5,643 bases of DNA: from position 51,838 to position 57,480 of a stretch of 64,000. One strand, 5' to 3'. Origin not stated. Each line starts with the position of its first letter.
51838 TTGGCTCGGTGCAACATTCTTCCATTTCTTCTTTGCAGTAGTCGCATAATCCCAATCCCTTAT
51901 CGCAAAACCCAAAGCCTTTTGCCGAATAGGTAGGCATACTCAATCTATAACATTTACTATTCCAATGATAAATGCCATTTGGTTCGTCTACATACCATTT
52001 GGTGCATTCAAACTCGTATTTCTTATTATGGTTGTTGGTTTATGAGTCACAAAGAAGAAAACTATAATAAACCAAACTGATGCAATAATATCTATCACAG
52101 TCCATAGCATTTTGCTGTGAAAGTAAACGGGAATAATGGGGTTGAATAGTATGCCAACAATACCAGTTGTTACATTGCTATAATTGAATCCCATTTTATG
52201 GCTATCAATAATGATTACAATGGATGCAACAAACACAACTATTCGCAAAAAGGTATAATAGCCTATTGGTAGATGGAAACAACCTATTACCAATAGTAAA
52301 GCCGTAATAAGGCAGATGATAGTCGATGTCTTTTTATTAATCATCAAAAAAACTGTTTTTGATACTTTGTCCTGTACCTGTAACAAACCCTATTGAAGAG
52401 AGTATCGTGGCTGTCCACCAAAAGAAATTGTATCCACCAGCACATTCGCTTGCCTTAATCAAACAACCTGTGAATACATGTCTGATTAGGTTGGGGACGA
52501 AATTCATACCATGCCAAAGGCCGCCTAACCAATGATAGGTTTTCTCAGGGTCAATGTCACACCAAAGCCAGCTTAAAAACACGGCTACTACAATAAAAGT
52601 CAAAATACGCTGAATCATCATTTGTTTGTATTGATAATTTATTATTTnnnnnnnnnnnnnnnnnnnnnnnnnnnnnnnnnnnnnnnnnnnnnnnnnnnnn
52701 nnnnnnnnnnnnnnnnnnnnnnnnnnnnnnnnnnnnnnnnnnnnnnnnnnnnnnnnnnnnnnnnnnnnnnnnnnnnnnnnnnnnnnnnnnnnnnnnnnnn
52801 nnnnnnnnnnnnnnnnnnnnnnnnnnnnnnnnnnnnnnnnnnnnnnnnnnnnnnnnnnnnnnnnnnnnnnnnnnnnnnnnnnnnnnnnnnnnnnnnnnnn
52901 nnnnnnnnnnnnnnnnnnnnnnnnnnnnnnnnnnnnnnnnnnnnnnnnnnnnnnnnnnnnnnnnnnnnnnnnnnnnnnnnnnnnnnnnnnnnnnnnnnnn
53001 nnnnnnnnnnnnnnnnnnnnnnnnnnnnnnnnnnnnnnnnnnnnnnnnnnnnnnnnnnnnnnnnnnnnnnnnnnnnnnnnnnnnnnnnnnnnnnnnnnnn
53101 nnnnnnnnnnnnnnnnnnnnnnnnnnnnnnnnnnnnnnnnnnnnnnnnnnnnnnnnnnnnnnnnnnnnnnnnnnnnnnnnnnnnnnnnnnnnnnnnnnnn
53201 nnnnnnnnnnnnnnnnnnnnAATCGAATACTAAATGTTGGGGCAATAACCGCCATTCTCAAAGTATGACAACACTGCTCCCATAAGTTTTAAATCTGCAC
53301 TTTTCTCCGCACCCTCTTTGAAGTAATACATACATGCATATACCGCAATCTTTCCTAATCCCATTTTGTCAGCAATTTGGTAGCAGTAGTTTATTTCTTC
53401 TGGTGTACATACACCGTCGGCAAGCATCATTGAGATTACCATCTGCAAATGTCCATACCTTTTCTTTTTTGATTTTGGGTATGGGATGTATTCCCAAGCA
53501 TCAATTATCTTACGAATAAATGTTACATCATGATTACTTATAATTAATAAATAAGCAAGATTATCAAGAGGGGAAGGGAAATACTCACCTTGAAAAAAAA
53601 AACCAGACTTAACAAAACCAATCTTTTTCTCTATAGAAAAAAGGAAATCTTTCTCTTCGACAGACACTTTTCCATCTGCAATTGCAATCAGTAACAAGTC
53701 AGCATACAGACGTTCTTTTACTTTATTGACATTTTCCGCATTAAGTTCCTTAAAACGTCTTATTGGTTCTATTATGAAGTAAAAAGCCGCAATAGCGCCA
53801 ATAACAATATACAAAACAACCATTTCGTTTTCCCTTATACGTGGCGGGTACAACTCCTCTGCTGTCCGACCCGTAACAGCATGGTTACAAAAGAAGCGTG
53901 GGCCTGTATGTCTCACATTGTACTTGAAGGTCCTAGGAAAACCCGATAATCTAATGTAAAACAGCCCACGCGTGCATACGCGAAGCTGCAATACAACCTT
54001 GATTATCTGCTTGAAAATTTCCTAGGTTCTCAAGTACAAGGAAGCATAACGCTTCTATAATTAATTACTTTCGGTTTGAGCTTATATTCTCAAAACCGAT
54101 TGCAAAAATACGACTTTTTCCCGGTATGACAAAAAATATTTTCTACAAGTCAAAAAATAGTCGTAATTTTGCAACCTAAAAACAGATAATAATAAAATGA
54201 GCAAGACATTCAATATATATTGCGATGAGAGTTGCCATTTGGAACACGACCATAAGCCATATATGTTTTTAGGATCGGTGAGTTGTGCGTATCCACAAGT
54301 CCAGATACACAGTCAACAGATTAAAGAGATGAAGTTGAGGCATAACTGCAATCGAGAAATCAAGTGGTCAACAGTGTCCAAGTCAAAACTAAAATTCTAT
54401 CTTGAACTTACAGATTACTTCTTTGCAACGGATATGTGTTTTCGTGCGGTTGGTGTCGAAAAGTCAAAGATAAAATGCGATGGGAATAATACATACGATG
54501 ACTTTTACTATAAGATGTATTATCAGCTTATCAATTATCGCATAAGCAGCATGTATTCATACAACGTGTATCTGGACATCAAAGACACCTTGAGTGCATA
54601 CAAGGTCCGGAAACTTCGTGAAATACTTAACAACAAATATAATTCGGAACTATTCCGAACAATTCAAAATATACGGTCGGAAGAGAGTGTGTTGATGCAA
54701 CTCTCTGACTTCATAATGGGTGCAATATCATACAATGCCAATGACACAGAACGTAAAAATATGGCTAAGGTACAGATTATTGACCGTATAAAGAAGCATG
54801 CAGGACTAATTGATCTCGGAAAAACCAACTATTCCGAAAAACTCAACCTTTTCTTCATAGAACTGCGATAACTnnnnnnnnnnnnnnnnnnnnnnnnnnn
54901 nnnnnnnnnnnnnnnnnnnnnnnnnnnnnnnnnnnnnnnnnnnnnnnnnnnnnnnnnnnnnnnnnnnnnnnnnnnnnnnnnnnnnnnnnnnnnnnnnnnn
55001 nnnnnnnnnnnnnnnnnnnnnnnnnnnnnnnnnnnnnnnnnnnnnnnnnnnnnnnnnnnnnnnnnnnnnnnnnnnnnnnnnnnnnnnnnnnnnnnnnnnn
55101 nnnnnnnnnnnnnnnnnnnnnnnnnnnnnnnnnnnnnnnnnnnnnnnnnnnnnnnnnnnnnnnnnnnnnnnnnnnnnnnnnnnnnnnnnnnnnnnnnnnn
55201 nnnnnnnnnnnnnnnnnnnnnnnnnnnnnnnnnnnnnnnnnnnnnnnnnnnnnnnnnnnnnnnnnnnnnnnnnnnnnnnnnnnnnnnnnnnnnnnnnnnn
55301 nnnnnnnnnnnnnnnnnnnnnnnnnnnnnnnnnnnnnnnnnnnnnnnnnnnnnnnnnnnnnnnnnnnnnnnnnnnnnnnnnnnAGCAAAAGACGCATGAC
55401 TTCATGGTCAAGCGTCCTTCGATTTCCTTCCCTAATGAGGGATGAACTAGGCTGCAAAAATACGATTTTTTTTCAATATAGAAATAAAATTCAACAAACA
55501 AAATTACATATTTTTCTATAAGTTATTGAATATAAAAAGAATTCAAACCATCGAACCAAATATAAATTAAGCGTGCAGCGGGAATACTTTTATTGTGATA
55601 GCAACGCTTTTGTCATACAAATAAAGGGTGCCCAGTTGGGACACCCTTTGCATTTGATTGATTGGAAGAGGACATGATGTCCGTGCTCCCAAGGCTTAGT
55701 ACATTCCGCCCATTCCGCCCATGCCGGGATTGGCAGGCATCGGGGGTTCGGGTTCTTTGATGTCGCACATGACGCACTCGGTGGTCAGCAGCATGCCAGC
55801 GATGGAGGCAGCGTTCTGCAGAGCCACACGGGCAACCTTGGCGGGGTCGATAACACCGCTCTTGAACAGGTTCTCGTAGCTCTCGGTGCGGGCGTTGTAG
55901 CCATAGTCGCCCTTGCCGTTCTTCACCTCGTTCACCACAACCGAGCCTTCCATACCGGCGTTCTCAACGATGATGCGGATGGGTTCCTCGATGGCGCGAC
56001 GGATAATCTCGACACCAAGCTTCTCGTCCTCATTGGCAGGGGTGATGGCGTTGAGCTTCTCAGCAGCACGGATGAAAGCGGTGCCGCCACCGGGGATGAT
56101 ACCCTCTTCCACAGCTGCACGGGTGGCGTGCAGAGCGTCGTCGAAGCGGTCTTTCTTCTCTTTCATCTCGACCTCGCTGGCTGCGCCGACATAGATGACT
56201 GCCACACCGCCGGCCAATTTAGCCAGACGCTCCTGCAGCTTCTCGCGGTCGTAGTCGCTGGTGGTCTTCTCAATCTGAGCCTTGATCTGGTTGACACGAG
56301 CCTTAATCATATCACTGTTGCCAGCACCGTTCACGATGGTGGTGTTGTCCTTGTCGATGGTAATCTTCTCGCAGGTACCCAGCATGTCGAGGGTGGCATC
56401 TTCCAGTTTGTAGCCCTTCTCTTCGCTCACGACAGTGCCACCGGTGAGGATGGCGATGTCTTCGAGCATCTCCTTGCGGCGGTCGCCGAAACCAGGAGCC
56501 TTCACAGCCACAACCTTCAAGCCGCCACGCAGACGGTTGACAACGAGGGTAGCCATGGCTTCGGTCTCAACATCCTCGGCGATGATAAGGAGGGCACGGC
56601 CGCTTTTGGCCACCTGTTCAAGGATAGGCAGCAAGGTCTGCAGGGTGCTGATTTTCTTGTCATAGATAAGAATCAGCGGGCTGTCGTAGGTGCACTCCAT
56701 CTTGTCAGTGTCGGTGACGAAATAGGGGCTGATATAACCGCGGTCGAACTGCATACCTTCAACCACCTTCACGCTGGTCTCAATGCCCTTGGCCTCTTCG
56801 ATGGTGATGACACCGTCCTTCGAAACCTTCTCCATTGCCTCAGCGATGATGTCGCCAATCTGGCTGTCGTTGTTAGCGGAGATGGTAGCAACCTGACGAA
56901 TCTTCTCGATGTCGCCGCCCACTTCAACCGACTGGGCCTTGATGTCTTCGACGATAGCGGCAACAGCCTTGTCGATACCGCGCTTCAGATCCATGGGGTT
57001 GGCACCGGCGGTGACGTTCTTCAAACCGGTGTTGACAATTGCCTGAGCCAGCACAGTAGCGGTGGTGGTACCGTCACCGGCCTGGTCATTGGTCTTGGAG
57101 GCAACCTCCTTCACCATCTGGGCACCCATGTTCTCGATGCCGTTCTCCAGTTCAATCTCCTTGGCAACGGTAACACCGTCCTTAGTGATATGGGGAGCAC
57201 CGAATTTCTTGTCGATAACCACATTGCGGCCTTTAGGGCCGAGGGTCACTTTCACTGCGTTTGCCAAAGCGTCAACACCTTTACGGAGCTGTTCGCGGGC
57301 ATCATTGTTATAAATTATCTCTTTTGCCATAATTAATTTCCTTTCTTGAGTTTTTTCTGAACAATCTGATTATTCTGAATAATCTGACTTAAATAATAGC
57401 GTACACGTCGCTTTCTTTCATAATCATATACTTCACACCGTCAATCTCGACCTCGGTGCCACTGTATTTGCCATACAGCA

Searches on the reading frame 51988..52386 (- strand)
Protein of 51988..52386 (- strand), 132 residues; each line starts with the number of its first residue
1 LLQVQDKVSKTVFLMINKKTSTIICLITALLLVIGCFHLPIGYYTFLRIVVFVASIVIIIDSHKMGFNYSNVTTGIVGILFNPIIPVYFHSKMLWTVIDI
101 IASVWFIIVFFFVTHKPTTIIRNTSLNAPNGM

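Call 46: search_protein_families(library=pfam, proteins=[window:51988-52386:-], max_evalue=0.001)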
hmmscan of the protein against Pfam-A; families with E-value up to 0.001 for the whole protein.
window:51988-52386:- (132 aa): 2 families
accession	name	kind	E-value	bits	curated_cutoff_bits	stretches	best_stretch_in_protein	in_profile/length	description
PF20619.3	DUF6804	-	4.4e-19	68.9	27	1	22-111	3-91/91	Family of unknown function (DUF6804)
PF14927.11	Neurensin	-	0.00034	20.8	27.7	1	23-79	43-99/132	Neurensin/Transmembrane protein 74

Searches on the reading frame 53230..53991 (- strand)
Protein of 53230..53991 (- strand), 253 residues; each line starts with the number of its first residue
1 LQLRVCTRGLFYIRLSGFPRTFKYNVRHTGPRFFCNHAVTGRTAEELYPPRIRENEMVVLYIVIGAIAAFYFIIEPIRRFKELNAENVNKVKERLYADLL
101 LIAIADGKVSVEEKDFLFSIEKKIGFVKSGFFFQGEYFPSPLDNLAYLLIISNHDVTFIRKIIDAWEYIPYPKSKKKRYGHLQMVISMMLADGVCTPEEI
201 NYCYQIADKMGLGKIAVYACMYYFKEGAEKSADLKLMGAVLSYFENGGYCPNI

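Call 46: search_protein_families(library=pfam, proteins=[window:53230-53991:-], max_evalue=0.001)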
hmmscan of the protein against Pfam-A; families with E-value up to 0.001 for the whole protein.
window:53230-53991:- (253 aa): 1 family
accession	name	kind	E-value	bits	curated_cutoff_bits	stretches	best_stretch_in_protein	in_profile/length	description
PF05099.18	TerB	-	9.8e-07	29.5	24.4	0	82-129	64-111/118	Tellurite resistance protein TerB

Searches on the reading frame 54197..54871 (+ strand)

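Call 46: search_protein_families(library=pfam, proteins=[window:54197-54871:+], max_evalue=0.001)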
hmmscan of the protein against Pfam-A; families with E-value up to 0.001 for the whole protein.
window:54197-54871:+ (224 aa): 1 family
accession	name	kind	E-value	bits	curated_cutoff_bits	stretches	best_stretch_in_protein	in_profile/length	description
PF12686.12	DUF3800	-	5.4e-15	56.8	21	1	6-179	1-148/149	Protein of unknown function (DUF3800)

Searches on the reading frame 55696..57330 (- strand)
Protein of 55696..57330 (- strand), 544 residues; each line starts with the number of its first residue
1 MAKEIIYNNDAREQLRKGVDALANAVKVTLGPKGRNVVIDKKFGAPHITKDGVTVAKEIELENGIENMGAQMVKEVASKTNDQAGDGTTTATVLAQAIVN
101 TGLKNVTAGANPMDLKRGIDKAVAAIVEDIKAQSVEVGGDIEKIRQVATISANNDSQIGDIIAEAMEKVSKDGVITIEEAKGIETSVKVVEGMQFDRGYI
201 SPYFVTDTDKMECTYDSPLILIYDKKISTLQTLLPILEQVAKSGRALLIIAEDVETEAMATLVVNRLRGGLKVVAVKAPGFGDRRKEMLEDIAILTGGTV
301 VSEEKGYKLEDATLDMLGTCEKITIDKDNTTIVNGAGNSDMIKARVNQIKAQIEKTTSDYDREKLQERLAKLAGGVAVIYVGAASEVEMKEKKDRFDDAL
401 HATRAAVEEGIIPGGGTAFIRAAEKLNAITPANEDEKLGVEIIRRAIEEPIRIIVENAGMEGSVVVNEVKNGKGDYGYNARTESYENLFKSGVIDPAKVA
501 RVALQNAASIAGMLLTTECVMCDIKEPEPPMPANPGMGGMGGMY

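Call 47: search_protein_families(library=pfam, proteins=[window:55696-57330:-], max_evalue=0.001)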
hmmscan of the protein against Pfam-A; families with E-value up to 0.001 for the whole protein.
window:55696-57330:- (544 aa): 1 family
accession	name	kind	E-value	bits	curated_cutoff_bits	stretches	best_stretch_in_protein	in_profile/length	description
PF00118.29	Cpn60_TCP1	-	5.1e-80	270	34.3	1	22-523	1-488/490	TCP-1/cpn60 chaperonin family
